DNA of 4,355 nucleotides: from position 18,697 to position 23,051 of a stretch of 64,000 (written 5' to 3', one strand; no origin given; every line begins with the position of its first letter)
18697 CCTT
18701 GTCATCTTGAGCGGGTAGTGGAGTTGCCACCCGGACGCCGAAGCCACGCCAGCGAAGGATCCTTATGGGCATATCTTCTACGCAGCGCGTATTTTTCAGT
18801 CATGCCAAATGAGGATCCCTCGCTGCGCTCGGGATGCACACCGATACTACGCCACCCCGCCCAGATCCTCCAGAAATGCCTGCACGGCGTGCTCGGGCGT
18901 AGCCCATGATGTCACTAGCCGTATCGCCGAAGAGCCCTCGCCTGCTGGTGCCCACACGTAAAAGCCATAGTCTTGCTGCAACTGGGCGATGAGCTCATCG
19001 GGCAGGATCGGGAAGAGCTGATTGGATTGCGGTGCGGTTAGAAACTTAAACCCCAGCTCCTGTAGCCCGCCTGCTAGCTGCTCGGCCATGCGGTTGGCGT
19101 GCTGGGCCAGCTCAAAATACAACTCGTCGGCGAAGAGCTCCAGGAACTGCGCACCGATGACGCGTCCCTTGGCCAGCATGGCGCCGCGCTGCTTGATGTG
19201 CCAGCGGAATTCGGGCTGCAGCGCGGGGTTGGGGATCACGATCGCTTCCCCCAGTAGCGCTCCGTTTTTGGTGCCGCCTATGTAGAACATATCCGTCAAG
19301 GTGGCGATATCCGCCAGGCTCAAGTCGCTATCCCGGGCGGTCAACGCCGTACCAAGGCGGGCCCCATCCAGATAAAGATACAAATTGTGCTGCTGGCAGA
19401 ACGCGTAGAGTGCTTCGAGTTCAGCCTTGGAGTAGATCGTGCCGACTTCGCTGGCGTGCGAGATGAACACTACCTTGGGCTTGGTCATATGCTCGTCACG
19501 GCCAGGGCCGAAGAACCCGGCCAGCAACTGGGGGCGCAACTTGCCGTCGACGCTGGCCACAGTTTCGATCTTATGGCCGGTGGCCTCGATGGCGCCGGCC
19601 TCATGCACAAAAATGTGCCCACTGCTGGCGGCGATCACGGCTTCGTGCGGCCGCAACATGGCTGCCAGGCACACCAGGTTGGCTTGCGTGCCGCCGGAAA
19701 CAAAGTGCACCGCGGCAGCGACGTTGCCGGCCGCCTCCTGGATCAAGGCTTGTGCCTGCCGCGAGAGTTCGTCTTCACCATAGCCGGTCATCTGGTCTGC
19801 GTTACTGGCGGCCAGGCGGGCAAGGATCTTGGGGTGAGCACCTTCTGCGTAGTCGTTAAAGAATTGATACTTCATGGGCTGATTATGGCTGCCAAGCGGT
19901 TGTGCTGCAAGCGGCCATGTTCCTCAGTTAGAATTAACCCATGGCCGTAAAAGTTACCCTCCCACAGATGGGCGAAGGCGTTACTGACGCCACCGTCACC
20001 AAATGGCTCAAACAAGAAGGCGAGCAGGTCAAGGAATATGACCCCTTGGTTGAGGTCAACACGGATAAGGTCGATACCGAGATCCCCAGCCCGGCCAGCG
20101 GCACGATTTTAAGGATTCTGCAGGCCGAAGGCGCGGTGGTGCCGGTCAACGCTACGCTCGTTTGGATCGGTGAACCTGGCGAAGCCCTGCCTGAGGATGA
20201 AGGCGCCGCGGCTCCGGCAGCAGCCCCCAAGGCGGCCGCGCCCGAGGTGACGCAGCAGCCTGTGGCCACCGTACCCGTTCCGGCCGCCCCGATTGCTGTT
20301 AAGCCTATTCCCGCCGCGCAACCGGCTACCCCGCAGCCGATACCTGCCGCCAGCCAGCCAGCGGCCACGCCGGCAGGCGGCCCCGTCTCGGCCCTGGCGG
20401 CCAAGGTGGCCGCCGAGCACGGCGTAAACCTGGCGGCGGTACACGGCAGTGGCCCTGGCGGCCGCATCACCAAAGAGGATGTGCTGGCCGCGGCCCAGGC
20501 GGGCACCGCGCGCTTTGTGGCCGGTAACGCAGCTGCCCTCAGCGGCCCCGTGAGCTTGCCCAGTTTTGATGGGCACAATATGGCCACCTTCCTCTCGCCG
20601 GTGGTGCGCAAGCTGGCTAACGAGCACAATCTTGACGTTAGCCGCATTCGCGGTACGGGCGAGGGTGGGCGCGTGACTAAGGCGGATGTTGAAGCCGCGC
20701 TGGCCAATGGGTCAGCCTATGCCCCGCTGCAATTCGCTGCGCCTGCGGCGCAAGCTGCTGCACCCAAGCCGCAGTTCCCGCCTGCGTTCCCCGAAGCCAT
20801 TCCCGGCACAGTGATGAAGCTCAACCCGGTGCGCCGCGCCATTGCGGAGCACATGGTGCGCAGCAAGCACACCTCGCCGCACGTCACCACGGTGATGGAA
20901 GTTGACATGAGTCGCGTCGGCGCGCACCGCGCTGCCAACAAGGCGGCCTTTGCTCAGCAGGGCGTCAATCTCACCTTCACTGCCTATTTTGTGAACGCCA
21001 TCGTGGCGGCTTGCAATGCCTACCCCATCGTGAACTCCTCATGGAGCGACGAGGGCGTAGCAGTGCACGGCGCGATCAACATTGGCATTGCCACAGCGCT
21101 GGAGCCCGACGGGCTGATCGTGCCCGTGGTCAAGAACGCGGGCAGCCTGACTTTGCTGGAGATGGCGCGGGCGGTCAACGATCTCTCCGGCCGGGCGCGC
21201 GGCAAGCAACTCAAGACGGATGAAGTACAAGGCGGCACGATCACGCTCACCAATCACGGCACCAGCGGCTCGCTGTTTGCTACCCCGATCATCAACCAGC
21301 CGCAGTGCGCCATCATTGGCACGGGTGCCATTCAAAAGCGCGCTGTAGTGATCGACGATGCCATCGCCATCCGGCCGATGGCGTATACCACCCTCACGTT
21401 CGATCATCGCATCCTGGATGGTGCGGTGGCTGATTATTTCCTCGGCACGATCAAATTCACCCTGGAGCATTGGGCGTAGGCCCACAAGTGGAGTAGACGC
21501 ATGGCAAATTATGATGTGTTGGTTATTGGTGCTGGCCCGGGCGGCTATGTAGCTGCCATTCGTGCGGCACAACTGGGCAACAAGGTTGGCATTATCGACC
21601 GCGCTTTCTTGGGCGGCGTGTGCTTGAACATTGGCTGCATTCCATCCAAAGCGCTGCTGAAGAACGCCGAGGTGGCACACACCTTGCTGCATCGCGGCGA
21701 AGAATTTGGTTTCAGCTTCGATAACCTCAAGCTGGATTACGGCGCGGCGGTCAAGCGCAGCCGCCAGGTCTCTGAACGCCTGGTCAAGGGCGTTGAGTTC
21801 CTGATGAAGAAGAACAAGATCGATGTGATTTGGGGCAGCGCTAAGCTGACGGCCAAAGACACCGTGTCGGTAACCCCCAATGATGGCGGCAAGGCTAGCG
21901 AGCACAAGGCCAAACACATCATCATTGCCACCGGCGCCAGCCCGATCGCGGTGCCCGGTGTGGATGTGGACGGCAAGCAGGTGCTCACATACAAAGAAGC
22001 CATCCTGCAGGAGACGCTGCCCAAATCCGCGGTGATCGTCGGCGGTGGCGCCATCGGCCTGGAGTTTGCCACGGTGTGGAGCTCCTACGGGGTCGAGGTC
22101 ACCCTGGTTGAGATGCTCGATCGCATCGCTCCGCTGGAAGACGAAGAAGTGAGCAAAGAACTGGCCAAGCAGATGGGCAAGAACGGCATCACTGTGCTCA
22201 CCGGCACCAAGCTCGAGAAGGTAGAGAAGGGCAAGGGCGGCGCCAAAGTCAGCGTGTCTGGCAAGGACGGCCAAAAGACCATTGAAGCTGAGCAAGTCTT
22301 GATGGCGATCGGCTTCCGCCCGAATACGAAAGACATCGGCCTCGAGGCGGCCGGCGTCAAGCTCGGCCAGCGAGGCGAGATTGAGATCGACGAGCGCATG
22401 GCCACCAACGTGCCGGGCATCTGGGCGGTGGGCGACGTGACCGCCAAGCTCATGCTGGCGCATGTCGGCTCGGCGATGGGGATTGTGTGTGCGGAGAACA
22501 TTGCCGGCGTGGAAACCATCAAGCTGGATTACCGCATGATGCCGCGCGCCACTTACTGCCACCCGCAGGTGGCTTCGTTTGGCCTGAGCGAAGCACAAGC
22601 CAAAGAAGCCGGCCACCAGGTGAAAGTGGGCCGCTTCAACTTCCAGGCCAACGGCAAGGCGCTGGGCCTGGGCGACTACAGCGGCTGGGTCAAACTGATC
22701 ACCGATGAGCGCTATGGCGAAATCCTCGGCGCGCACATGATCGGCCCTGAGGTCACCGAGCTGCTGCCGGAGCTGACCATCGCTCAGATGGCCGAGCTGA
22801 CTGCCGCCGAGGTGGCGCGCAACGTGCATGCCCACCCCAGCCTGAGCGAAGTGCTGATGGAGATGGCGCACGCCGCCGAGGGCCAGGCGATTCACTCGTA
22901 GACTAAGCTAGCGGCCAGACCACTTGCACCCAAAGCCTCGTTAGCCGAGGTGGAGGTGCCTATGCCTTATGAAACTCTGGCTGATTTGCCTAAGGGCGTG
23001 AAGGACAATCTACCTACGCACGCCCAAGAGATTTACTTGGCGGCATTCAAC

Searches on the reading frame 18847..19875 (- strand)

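Call 37: search_protein_families(library=pfam, proteins=[window:18847-19875:-], max_evalue=0.00001)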
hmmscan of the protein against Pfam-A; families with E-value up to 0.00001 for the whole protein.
window:18847-19875:- (342 aa): 2 families
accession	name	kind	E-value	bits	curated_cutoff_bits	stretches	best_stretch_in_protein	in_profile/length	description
PF01212.27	Beta_elim_lyase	-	8.9e-34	117.6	27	1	19-287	16-281/288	Beta-eliminating lyase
PF00155.27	Aminotran_1_2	-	3e-09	37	19.7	1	24-172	30-187/361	Aminotransferase class I and II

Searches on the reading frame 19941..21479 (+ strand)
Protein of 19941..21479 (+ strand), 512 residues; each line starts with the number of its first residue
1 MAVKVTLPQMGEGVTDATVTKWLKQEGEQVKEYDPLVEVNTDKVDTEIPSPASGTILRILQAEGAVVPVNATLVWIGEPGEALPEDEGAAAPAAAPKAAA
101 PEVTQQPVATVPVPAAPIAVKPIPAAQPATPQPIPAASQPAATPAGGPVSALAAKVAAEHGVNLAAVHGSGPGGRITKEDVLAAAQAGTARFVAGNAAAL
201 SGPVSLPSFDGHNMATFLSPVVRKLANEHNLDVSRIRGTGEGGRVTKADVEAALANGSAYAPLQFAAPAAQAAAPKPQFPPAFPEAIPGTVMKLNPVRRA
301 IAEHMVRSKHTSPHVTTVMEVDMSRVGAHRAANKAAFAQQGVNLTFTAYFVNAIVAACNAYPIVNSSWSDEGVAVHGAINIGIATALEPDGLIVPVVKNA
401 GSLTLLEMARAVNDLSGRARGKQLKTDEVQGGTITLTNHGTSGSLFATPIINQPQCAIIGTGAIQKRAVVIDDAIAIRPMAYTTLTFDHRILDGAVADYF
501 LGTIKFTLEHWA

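Call 37: search_protein_families(library=pfam, proteins=[window:19941-21479:+], max_evalue=0.00001)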
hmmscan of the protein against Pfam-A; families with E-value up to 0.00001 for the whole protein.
window:19941-21479:+ (512 aa): 3 families
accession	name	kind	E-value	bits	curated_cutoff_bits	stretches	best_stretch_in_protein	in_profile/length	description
PF00198.28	2-oxoacid_dh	-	9.1e-73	245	23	1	290-510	5-226/232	2-oxoacid dehydrogenases acyltransferase (catalytic domain)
PF02817.22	E3_binding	-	6.8e-30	103.4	23.7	2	217-251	2-36/36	e3 binding domain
PF00364.28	Biotin_lipoyl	-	1e-18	67.4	22.1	1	4-75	2-72/73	Biotin-requiring enzyme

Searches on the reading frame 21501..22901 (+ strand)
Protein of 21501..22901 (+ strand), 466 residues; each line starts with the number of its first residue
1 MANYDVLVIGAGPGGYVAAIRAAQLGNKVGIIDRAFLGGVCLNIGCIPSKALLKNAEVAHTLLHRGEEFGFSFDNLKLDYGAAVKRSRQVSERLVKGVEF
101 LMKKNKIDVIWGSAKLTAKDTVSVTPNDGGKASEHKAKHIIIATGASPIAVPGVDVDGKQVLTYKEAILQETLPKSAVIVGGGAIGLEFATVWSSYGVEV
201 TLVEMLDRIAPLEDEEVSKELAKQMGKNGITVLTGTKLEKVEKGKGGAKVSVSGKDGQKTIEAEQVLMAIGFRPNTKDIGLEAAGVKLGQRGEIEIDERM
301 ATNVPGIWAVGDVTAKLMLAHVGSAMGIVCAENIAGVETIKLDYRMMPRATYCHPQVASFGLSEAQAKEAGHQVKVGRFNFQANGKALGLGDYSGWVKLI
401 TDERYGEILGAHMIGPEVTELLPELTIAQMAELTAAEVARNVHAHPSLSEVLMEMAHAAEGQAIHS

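Call 37: search_protein_families(library=pfam, proteins=[window:21501-22901:+], max_evalue=0.00001)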
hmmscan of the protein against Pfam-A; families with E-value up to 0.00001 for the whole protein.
window:21501-22901:+ (466 aa): 9 families
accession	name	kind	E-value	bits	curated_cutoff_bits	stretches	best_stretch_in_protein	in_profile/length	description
PF07992.20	Pyr_redox_2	-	2.6e-78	263.8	26.1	1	4-327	1-291/291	Pyridine nucleotide-disulphide oxidoreductase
PF02852.28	Pyr_redox_dim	-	1.6e-34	118.8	25.3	1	347-455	1-109/110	Pyridine nucleotide-disulphide oxidoreductase, dimerisation domain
PF00070.33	Pyr_redox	-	1.4e-25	90.1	22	1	177-255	2-80/82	Pyridine nucleotide-disulphide oxidoreductase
PF13738.12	Pyr_redox_3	-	4.1e-15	56.2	30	1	133-311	121-305/305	Pyridine nucleotide-disulphide oxidoreductase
PF12831.13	FAD_oxidored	-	6.4e-11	42.6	27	1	5-146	1-146/416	FAD dependent oxidoreductase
PF03486.20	HI0933_like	-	1.5e-10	41.4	50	0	5-35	2-32/244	HI0933-like protein Rossmann domain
PF01134.28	GIDA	-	2.9e-10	40.2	22.1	1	5-146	1-150/391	Glucose inhibited division protein A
PF13450.12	NAD_binding_8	-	1.3e-07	32.2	21.9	0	179-209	1-31/68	NAD(P)-binding Rossmann-like domain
PF01494.25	FAD_binding_3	-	1.4e-07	31.5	22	0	177-207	4-34/349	FAD binding domain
